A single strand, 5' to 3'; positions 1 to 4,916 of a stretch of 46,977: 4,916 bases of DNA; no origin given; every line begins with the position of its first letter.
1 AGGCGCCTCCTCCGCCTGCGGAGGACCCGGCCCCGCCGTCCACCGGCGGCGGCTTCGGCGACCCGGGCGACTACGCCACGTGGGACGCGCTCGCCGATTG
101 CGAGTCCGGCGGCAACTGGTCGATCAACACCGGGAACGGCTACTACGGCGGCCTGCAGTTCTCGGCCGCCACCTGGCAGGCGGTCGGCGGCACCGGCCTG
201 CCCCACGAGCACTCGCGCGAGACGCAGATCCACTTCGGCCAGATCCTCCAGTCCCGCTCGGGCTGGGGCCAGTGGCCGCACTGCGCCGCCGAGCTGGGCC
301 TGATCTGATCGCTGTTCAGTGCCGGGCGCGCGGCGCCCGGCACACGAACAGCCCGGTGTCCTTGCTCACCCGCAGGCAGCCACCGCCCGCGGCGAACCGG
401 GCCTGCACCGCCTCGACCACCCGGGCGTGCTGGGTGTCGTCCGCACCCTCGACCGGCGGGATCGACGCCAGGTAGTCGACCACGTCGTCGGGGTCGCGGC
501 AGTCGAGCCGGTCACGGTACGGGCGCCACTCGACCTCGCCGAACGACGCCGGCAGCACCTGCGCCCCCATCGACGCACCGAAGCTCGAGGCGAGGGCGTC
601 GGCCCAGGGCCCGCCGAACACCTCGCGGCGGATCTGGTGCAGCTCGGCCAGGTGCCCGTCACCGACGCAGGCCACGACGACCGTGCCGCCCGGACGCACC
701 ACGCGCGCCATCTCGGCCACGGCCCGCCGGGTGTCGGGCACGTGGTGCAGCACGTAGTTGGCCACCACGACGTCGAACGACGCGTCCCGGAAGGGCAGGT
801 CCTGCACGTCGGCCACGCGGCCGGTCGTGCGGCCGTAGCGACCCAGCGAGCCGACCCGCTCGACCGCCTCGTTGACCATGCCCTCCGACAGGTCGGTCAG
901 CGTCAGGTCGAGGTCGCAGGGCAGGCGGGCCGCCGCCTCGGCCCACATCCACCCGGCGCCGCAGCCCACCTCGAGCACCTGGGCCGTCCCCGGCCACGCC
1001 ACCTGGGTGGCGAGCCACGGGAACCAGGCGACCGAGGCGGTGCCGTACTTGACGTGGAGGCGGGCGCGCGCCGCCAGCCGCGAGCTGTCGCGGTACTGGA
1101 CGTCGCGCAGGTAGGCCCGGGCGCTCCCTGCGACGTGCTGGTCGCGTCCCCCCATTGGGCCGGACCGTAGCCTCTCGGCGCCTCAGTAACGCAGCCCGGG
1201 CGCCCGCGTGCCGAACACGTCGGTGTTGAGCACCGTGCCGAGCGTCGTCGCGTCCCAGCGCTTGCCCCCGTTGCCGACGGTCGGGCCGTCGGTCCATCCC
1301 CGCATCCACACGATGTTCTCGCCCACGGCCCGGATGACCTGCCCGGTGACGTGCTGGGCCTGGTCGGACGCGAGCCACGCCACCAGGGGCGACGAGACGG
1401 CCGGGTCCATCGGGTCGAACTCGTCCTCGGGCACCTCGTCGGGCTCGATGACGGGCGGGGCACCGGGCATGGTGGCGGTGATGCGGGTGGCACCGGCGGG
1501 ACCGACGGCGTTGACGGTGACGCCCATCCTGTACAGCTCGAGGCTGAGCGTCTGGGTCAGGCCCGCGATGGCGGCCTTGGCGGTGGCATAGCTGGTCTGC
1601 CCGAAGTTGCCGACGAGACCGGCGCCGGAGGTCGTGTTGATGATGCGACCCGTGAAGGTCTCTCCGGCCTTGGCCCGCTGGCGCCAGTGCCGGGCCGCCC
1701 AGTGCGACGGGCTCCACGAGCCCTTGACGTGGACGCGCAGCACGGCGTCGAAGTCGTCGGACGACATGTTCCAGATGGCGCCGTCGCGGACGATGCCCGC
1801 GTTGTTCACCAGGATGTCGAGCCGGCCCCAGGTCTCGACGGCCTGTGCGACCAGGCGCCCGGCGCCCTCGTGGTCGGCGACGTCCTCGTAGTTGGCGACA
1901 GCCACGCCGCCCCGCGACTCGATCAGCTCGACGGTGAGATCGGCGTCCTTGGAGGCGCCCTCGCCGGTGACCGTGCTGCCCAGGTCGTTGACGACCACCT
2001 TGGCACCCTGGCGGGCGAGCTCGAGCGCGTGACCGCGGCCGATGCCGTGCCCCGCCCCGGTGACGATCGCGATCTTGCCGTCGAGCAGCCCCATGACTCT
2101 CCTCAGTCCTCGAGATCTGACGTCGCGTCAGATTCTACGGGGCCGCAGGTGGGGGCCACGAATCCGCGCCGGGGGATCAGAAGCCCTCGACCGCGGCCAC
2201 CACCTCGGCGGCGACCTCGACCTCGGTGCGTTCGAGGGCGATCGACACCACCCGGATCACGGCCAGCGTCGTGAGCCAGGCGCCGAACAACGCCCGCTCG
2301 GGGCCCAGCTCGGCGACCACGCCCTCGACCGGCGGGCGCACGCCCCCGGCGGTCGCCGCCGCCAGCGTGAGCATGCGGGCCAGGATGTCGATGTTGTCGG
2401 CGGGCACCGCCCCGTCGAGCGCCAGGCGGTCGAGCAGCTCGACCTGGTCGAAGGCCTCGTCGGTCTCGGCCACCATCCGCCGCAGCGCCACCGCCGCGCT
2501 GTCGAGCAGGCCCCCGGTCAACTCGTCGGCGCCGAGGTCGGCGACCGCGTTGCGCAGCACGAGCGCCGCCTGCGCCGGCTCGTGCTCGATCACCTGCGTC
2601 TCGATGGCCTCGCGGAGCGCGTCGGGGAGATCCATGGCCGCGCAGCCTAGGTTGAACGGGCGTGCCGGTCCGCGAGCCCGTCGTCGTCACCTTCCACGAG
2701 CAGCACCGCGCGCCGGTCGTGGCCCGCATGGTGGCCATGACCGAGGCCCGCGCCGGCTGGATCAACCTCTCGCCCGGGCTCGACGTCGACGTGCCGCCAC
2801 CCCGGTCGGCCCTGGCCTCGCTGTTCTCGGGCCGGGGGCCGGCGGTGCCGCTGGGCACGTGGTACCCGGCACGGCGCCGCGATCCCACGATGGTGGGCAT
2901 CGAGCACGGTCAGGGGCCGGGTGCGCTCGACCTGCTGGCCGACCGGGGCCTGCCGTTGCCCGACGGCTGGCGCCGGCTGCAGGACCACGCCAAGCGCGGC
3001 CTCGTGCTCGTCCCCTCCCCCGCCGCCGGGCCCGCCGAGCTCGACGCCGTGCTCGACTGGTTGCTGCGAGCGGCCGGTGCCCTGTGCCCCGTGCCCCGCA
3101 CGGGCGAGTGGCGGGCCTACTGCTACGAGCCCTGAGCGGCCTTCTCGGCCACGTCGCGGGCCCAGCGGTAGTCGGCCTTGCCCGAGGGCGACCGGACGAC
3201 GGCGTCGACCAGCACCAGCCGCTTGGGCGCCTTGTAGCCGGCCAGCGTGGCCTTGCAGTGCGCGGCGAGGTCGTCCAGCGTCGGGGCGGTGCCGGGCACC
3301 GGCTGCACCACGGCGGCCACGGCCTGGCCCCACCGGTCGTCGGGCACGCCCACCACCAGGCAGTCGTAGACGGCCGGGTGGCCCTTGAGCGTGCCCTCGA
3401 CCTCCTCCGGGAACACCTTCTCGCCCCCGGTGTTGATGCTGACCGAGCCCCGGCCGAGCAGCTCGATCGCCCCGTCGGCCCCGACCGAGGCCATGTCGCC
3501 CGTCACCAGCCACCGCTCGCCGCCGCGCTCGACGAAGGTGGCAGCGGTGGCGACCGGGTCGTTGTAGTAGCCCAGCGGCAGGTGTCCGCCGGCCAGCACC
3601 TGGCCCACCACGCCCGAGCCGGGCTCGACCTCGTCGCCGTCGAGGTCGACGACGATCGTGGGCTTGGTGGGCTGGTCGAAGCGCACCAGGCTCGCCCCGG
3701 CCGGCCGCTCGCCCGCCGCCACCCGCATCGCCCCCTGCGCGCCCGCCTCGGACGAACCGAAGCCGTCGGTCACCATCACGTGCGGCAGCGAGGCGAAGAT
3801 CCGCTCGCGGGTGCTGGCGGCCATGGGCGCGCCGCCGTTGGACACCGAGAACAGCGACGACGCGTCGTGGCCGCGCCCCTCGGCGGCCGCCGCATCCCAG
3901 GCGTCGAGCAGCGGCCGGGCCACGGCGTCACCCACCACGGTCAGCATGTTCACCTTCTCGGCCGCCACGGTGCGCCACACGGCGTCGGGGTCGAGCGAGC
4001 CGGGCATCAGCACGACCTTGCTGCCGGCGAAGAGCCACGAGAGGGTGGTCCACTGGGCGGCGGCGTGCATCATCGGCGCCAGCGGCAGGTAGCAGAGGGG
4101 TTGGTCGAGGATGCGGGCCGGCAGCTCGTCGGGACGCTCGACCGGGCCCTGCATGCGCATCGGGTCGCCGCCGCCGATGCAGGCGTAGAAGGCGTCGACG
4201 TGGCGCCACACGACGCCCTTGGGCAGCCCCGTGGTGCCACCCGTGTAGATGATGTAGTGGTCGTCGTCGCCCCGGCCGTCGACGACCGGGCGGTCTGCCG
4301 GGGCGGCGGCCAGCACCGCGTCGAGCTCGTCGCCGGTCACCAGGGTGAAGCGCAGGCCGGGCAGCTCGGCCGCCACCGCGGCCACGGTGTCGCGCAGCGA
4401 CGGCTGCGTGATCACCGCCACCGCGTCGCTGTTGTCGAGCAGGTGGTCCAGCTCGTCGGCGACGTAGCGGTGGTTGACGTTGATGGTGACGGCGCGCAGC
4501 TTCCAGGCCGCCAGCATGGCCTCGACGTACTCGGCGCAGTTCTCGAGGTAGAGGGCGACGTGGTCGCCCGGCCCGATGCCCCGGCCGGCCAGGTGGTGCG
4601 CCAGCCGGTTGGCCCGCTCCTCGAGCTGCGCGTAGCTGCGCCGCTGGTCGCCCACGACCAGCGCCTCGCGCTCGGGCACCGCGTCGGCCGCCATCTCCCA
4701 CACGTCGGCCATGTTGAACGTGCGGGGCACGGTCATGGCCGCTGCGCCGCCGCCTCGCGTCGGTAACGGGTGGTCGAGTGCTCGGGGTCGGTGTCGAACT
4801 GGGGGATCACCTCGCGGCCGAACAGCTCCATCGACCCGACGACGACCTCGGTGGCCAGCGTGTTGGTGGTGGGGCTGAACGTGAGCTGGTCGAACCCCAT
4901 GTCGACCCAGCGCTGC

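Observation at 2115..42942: Seven copies of a 19-bp palindrome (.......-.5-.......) in front of catabolic operons spread over 40 kb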

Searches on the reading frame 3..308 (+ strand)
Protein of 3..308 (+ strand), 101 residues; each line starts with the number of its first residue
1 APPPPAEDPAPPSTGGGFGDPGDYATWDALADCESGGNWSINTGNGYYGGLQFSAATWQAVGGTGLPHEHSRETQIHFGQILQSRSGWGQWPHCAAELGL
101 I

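Call 12: search_protein_families(library=pfam, proteins=[window:3-308:+], max_evalue=0.01)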
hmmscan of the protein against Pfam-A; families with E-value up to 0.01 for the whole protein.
window:3-308:+ (101 aa): 1 family
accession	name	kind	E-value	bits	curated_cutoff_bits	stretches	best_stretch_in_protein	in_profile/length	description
PF06737.19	Transglycosylas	-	1e-28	100.2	27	1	25-94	5-77/77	Transglycosylase-like domain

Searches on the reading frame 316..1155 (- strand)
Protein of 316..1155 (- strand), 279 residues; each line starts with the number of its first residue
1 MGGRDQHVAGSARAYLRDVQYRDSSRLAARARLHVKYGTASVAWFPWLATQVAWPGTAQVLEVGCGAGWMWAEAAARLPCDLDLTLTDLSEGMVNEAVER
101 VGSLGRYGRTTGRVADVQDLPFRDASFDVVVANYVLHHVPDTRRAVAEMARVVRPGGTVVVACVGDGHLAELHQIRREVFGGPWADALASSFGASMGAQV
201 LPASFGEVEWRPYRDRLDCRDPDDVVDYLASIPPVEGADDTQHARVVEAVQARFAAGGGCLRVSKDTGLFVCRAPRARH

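Call 11: search_protein_families(library=pfam, proteins=[window:316-1155:-])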
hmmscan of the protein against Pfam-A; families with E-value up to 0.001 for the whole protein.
window:316-1155:- (279 aa): 9 families
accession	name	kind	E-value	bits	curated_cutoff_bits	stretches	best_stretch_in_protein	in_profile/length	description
PF08241.18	Methyltransf_11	-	5.2e-25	88.3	21.2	1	61-161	1-95/95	Methyltransferase domain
PF13649.12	Methyltransf_25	-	2.6e-23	83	27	1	60-157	1-97/97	Methyltransferase domain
PF08242.18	Methyltransf_12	-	1.7e-18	67.6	30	1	61-158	1-97/98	Methyltransferase domain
PF13847.12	Methyltransf_31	-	1.7e-16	60.6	27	1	59-168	6-114/145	Methyltransferase domain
PF13489.12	Methyltransf_23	-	9.9e-15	55.1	27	1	57-164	23-119/164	Methyltransferase domain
PF01209.24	Ubie_methyltran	-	1.3e-13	51.3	20.1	1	57-162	48-152/233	ubiE/COQ5 methyltransferase family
PF02353.26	CMAS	-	2.4e-05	24.2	27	1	58-175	64-178/273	Mycolic acid cyclopropane synthetase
PF05401.17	NodS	-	8.8e-05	22.9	24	1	57-161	44-144/201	Nodulation protein S (NodS)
PF20922.3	Anamorsin_N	-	0.00025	21.2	27.1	1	93-162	20-88/163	Anamorsin, N-terminal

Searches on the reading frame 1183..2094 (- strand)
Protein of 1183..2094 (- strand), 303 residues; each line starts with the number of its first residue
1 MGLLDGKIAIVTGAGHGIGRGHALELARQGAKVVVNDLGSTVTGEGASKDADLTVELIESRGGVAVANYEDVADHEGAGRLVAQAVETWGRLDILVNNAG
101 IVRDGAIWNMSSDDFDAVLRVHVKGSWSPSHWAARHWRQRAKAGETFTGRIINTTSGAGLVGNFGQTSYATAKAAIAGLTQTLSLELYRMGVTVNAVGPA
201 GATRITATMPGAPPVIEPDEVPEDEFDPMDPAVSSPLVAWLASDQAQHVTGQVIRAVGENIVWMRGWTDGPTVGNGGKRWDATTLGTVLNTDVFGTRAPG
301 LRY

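Call 11: search_protein_families(library=pfam, proteins=[window:1183-2094:-])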
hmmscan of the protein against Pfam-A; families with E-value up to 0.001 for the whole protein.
window:1183-2094:- (303 aa): 3 families
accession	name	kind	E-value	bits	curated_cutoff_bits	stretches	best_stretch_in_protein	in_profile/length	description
PF00106.31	adh_short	-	2.4e-40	138.5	26.6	1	7-201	1-181/195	short chain dehydrogenase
PF13561.12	adh_short_C2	-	3.7e-36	125.3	27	1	13-254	1-229/236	Enoyl-(Acyl carrier protein) reductase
PF08659.16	KR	-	3.7e-15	56.7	22.6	1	10-182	4-162/180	KR domain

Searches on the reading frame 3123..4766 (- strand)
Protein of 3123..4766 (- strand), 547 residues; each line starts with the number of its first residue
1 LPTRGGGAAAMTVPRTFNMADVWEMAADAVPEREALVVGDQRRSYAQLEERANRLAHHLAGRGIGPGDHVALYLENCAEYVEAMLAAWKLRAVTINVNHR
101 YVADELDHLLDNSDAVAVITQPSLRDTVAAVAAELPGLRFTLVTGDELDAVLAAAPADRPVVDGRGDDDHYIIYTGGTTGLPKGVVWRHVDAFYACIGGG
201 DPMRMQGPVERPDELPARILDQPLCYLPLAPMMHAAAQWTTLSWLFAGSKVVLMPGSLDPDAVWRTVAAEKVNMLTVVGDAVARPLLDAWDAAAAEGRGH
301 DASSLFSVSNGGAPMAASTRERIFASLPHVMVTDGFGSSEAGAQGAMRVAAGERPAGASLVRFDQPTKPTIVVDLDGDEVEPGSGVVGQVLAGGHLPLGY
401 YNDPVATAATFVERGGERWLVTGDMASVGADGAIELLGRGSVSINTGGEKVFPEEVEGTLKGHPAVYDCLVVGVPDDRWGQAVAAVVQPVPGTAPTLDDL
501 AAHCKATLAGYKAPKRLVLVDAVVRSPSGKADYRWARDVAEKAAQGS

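Call 11: search_protein_families(library=pfam, proteins=[window:3123-4766:-])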
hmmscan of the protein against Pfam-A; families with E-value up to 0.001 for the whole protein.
window:3123-4766:- (547 aa): 2 families
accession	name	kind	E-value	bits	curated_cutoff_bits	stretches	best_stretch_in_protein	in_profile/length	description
PF00501.34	AMP-binding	-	6.8e-62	209.9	29.9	1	24-396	2-379/384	AMP-binding enzyme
PF13193.12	AMP-binding_C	-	7e-17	62.6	24.5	1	455-530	1-76/76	AMP-binding enzyme C-terminal domain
